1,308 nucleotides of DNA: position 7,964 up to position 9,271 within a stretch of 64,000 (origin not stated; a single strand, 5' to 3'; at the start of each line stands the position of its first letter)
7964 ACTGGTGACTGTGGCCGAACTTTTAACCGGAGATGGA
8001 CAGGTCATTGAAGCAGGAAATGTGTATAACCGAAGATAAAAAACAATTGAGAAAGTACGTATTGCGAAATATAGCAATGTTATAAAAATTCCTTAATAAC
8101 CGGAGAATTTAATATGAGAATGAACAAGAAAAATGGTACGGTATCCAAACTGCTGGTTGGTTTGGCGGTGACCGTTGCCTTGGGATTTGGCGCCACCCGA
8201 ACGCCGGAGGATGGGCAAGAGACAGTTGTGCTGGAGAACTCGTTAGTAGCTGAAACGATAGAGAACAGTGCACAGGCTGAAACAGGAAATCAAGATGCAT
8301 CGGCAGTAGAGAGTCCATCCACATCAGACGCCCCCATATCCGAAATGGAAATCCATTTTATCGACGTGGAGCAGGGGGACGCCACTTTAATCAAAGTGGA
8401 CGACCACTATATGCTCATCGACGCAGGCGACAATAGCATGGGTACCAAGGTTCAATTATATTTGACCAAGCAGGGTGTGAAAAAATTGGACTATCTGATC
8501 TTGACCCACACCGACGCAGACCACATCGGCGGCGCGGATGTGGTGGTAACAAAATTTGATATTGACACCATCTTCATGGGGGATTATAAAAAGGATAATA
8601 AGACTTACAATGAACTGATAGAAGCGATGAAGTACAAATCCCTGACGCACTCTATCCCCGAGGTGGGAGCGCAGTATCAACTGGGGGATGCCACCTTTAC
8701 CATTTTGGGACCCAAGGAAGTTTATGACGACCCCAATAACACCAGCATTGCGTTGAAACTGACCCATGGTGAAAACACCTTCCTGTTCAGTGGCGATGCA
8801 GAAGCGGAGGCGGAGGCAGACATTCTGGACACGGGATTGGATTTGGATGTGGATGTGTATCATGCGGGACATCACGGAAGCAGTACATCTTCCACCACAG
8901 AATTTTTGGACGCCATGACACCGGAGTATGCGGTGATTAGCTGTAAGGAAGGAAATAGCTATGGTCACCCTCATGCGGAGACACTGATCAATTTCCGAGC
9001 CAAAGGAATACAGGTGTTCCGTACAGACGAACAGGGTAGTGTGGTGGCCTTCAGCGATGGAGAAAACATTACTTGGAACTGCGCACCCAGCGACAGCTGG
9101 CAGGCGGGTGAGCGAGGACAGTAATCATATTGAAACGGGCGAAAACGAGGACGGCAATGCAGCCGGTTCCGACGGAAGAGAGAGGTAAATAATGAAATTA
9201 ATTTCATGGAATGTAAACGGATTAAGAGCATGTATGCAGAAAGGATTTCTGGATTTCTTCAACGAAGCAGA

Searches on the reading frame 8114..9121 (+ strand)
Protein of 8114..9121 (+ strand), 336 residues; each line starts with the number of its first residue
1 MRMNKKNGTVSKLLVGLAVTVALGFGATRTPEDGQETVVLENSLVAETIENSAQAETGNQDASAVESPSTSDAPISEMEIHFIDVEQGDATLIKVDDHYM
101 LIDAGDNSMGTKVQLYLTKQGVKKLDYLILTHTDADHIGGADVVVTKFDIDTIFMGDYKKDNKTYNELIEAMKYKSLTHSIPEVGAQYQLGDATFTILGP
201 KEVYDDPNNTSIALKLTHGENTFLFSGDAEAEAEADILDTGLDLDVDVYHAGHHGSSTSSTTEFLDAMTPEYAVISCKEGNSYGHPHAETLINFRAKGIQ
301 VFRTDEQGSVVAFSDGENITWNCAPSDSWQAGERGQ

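Call 39: search_protein_families(library=pfam, proteins=[window:8114-9121:+], max_evalue=0.001)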
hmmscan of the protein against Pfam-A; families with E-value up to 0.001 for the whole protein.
window:8114-9121:+ (336 aa): 3 families
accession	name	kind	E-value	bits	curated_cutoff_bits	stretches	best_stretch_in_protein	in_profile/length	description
PF00753.33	Lactamase_B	-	1.8e-22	80.7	22.7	1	84-277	2-194/196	Metallo-beta-lactamase superfamily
PF12706.13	Lactamase_B_2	-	5.8e-06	26.5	27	1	100-231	3-145/200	Beta-lactamase superfamily domain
PF16661.11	Lactamase_B_6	-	2.5e-05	24.2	27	1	92-149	1-60/193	Metallo-beta-lactamase superfamily domain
